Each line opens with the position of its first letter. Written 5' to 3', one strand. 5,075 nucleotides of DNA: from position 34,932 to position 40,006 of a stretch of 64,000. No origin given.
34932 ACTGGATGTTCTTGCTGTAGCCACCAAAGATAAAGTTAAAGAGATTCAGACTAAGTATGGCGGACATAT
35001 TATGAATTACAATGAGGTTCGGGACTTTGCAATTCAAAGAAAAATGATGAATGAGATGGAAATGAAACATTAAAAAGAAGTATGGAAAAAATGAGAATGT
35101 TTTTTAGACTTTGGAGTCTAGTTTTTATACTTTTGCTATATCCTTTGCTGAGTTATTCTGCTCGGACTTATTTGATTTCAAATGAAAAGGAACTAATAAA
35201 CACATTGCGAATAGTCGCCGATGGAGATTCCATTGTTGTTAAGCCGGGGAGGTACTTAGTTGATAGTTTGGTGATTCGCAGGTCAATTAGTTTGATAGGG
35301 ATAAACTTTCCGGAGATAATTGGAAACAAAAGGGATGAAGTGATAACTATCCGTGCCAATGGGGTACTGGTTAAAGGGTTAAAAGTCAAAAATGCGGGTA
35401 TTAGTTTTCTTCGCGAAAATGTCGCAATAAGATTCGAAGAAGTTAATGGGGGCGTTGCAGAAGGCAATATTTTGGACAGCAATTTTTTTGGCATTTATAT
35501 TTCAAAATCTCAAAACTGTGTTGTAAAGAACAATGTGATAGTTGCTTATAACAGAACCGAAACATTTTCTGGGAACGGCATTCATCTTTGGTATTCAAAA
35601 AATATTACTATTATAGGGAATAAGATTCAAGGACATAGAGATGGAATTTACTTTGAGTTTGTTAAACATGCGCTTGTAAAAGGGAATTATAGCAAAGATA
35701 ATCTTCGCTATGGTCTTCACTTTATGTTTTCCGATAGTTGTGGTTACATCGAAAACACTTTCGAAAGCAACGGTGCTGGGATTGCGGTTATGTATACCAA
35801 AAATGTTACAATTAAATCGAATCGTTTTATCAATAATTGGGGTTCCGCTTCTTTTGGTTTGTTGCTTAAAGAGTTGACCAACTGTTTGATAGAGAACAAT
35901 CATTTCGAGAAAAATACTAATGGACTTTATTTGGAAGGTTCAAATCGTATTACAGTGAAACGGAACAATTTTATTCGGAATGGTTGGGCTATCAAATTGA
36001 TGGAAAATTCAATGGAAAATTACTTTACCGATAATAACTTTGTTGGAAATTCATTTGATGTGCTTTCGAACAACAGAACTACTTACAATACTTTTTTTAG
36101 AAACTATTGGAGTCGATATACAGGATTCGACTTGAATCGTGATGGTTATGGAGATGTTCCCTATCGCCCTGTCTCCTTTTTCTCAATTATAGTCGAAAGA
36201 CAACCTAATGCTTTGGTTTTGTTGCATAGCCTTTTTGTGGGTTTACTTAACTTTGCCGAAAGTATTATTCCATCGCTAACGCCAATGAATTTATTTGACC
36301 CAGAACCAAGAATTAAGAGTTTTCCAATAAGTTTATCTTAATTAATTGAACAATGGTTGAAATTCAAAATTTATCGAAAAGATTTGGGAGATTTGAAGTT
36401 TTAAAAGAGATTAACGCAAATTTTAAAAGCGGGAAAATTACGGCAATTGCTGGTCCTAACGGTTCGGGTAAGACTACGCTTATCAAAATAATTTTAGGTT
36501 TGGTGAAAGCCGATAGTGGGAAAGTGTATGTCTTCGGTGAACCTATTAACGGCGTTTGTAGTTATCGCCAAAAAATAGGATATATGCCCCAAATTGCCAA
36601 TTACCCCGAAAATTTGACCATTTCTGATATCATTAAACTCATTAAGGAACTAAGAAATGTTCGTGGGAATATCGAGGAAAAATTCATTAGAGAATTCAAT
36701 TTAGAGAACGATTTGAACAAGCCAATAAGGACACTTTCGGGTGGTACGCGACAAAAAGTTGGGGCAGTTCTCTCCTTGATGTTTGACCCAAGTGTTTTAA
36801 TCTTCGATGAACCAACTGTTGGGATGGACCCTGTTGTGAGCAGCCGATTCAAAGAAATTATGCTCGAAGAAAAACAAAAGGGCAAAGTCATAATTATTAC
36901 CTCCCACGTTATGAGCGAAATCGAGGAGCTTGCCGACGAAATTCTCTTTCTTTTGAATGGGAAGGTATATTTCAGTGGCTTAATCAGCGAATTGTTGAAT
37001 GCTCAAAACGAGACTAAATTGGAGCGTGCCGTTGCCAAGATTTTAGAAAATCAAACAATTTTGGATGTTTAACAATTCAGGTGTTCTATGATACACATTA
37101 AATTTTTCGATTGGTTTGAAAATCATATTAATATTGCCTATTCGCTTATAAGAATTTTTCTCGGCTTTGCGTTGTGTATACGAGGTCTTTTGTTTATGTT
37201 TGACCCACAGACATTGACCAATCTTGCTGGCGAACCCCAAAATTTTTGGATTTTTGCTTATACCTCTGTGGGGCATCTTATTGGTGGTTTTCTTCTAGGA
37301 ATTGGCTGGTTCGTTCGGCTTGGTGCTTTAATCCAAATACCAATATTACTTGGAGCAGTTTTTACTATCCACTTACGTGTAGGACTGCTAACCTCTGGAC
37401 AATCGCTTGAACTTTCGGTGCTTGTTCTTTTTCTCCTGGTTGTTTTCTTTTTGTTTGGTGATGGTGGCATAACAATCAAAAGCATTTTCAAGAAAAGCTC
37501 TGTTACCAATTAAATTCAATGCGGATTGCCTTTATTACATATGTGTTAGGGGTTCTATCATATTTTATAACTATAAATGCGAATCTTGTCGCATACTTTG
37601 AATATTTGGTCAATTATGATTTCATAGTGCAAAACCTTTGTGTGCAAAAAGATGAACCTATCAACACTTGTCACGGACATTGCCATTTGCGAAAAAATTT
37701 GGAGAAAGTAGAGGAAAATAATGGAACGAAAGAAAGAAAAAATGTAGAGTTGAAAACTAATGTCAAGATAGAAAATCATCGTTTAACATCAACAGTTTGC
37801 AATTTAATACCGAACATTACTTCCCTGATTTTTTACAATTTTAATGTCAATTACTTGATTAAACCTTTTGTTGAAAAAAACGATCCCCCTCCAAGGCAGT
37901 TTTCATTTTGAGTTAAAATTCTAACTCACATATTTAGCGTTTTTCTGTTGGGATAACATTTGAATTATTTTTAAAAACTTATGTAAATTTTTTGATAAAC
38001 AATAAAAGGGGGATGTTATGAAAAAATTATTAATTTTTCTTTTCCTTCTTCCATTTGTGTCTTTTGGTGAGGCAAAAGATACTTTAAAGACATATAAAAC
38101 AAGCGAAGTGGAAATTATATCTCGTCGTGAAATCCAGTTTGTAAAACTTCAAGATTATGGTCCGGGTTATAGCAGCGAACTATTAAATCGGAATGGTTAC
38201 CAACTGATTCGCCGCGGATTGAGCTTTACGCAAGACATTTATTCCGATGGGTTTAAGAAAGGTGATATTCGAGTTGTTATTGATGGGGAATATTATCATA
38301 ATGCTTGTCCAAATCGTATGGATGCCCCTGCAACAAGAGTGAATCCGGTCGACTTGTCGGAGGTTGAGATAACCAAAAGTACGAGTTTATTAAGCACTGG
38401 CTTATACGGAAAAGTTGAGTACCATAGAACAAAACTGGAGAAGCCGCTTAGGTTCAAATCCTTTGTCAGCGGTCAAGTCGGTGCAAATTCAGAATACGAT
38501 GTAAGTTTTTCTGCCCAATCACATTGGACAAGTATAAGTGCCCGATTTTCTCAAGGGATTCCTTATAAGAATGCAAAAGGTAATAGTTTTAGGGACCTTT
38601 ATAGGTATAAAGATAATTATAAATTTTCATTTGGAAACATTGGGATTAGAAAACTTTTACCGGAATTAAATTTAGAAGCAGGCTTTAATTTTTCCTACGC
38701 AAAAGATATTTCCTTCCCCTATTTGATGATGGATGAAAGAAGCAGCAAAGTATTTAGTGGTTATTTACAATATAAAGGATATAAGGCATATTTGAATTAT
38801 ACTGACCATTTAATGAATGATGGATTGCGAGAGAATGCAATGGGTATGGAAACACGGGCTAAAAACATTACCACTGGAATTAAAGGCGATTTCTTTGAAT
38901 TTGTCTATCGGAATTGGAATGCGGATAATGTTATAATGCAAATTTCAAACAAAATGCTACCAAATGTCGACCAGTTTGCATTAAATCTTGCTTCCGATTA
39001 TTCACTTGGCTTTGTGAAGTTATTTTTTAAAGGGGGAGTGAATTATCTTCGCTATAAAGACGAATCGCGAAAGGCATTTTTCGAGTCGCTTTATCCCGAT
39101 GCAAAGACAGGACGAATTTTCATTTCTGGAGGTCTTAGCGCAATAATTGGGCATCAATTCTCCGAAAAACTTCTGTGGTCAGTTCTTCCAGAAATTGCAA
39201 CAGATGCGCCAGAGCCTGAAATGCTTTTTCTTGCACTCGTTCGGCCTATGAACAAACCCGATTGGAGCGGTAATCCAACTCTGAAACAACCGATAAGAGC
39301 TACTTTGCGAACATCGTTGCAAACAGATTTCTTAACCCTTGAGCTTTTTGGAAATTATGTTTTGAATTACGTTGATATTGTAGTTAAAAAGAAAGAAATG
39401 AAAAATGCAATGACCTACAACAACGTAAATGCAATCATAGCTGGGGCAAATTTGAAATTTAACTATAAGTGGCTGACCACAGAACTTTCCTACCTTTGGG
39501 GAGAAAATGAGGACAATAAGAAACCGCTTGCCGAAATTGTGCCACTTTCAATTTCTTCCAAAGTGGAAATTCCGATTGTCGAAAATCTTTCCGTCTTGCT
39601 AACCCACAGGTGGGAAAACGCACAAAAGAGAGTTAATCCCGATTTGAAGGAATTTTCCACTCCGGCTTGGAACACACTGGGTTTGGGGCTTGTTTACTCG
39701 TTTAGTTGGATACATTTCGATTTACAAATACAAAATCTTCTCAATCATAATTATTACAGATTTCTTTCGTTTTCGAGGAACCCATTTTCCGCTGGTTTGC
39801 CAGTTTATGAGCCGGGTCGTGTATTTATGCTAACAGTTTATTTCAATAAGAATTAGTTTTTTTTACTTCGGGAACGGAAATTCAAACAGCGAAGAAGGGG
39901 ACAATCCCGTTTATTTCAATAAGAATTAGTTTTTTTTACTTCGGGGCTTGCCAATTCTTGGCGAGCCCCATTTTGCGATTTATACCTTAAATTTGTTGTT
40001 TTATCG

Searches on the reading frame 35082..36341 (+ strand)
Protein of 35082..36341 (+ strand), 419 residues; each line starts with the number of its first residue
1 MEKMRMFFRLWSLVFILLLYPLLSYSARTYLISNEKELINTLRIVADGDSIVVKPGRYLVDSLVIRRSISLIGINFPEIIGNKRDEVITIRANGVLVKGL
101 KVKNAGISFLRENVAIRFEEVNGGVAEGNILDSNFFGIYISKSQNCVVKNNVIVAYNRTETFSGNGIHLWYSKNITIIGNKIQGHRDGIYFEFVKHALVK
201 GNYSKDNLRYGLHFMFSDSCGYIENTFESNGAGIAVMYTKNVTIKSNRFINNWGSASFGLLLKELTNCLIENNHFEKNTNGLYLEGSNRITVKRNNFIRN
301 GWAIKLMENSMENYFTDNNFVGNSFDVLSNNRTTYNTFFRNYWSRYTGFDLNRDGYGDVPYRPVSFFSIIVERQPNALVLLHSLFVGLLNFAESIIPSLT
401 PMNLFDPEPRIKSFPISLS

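Call 5: search_protein_families(library=pfam, proteins=[window:35082-36341:+], max_evalue=0.01)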
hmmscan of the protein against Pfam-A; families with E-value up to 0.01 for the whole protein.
window:35082-36341:+ (419 aa): 3 families
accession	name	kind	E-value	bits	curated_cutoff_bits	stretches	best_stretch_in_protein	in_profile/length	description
PF05048.19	NosD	-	3.7e-38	131.5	23.6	2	162-348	12-212/212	Periplasmic copper-binding protein (NosD)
PF13229.12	Beta_helix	-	1e-37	129.6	25.9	3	165-320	1-158/158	Right handed beta helix region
PF00295.23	Glyco_hydro_28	-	0.0022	17.6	22.9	0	122-189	101-166/324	Glycosyl hydrolases family 28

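Call 60: search_protein_families(library=ncbifam, proteins=[window:35082-36338:+], max_evalue=0.00001)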
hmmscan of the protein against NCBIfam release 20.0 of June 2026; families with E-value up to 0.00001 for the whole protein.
window:35082-36338:+ (419 aa): 3 families
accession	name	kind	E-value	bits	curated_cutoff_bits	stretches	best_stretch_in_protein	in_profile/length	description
TIGR04247.1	NosD_copper_fam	subfamily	2.7e-122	408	300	1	41-412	4-377/377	nitrous oxide reductase family maturation protein NosD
TIGR03804.1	para_beta_helix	repeat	2.7e-22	78.1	19.45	2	259-301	1-43/44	parallel beta-helix repeat protein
TIGR03805.1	beta_helix_1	subfamily_domain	4.1e-10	39.2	141.5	0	44-207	7-173/314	parallel beta-helix domain-containing protein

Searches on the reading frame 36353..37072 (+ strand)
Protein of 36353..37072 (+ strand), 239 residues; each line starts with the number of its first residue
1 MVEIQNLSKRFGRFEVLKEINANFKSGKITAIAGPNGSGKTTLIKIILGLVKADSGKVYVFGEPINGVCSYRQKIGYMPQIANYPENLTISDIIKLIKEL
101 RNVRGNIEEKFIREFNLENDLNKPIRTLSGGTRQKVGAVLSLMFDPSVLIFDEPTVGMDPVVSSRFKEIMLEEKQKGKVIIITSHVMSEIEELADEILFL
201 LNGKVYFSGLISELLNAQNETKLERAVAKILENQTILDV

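Call 5: search_protein_families(library=pfam, proteins=[window:36353-37072:+], max_evalue=0.01)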
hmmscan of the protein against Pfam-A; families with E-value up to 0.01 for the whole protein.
window:36353-37072:+ (239 aa): 13 families
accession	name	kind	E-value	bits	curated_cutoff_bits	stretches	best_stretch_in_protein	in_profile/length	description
PF00005.33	ABC_tran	-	1.8e-27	97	25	1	17-155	1-136/137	ABC transporter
PF13304.12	AAA_21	-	7e-16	59.6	27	2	100-185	210-298/304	AAA domain, putative AbiEii toxin, Type IV TA system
PF13476.12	AAA_23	-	6.9e-06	27.3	27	1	11-49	7-41/201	AAA domain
PF02463.25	SMC_N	-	9e-06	25.7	40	1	20-48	18-48/220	RecF/RecN/SMC N terminal domain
PF13555.12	AAA_29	-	0.00066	19.8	27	1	23-44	18-39/61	P-loop containing region of AAA domain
PF13175.12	AAA_15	-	0.0012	18.9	32.1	1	17-172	14-92/374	AAA ATPase domain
PF01637.24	ATPase_2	-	0.0036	17.6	33.2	1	17-61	8-53/225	ATPase domain predominantly from Archaea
PF13401.12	AAA_22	-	0.0037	18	27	0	26-53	4-31/130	AAA domain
PF25199.1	nSTAND_NTPase5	-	0.0051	17.1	34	0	16-59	28-74/145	Novel STAND NTPase 5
PF13173.12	AAA_14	-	0.0052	17.2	27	0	27-48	2-23/129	AAA domain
PF03193.22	RsgA_GTPase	-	0.0056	16.9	30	0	16-55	96-134/174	RsgA GTPase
PF13604.12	AAA_30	-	0.0082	16.3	27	0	25-61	15-52/191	AAA domain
PF03215.21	Rad17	-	0.0084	16.5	23.8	0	27-130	45-154/186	Rad17 P-loop domain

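Call 60: search_protein_families(library=ncbifam, proteins=[window:36353-37069:+], max_evalue=0.00001)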
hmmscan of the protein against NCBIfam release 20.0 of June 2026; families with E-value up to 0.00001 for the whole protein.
window:36353-37069:+ (239 aa): 184 families (the best 25 are shown)
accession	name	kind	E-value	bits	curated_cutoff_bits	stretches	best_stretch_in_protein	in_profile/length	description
TIGR01188.1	drrA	subfamily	6.1e-44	150.5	312.45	1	9-224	1-221/302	daunorubicin resistance ABC transporter, ATP-binding protein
TIGR03522.1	GldA_ABC_ATP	equivalog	2.8e-40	138.6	402.6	1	2-236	3-241/301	gliding motility-associated ABC transporter ATP-binding subunit GldA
TIGR03740.1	galliderm_ABC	subfamily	3.2e-40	138.2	309.75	1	3-212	2-209/223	lantibiotic protection ABC transporter ATP-binding subunit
NF033858.1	ABC2_perm_RbbA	equivalog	6.6e-39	133.5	1050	1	2-234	267-504/909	ribosome-associated ATPase/putative transporter RbbA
TIGR04406.1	LPS_export_lptB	equivalog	2.6e-38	131.7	240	1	2-219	2-227/239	LPS export ABC transporter ATP-binding protein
NF047565.1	PSM_export_PmtA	equivalog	1.1e-35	123.3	350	1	2-218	3-219/282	phenol-soluble modulin export ABC transporter ATP-binding protein PmtA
TIGR03864.1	PQQ_ABC_ATP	hypoth_equivalog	1.2e-35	123.1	302.25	1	2-227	2-232/236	ABC transporter, ATP-binding subunit, PQQ-dependent alcohol dehydrogenase system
NF010060.0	PRK13537.1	equivalog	5.6e-34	117.4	521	1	2-217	16-236/314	nodulation factor ABC transporter ATP-binding protein NodI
TIGR03608.1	L_ocin_972_ABC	subfamily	2.2e-33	115.4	254.85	1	4-199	1-205/206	putative bacteriocin export ABC transporter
TIGR04521.1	ECF_ATPase_2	equivalog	2.7e-33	115.3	330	1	14-222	18-240/279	energy-coupling factor transporter ATPase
TIGR00968.1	3a0106s01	subfamily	4e-32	111.6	342.75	1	2-216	1-220/237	sulfate ABC transporter ATP-binding protein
TIGR03410.1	urea_trans_UrtE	equivalog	1e-31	110.2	285.8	1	3-216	2-221/230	urea ABC transporter ATP-binding subunit UrtE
NF010059.0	PRK13536.1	equivalog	1.9e-31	109.1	549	1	2-216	44-263/342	nodulation factor ABC transporter ATP-binding protein NodI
NF011967.0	PRK15439.1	equivalog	5.6e-31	107.5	586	1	2-217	12-230/510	autoinducer 2 ABC transporter ATP-binding protein LsrA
TIGR02315.1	ABC_phnC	equivalog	5.5e-30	104.6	266.1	1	1-217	1-236/243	phosphonate ABC transporter ATP-binding protein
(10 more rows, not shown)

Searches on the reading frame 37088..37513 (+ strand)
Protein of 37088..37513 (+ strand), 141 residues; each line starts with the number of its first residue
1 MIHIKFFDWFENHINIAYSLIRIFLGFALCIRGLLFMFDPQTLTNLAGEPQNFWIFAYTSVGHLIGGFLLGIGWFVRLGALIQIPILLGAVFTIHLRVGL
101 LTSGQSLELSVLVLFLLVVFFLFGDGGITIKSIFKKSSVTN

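Call 5: search_protein_families(library=pfam, proteins=[window:37088-37513:+], max_evalue=0.01)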
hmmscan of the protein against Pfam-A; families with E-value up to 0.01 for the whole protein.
window:37088-37513:+ (141 aa): 1 family
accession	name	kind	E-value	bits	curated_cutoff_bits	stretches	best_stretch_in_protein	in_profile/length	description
PF07681.17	DoxX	-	1.5e-07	32.3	23.6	1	20-95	4-84/85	DoxX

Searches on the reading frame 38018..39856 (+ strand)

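Call 5: search_protein_families(library=pfam, proteins=[window:38018-39856:+], max_evalue=0.01)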
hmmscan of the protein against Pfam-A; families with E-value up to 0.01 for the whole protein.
window:38018-39856:+ (612 aa): 1 family
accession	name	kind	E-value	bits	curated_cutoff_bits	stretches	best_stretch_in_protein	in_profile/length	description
PF07715.20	Plug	-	0.0061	17.5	23.9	0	60-123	34-95/107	TonB-dependent Receptor Plug Domain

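Call 60: search_protein_families(library=ncbifam, proteins=[window:38018-39853:+], max_evalue=0.00001)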
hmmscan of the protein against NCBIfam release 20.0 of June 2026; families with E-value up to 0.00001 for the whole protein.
window:38018-39853:+ (612 aa): 1 family
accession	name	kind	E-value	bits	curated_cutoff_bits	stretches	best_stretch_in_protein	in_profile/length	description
TIGR01778.1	TonB-copper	equivalog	4.8e-19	68.6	472.45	2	442-609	454-635/637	TonB-dependent copper receptor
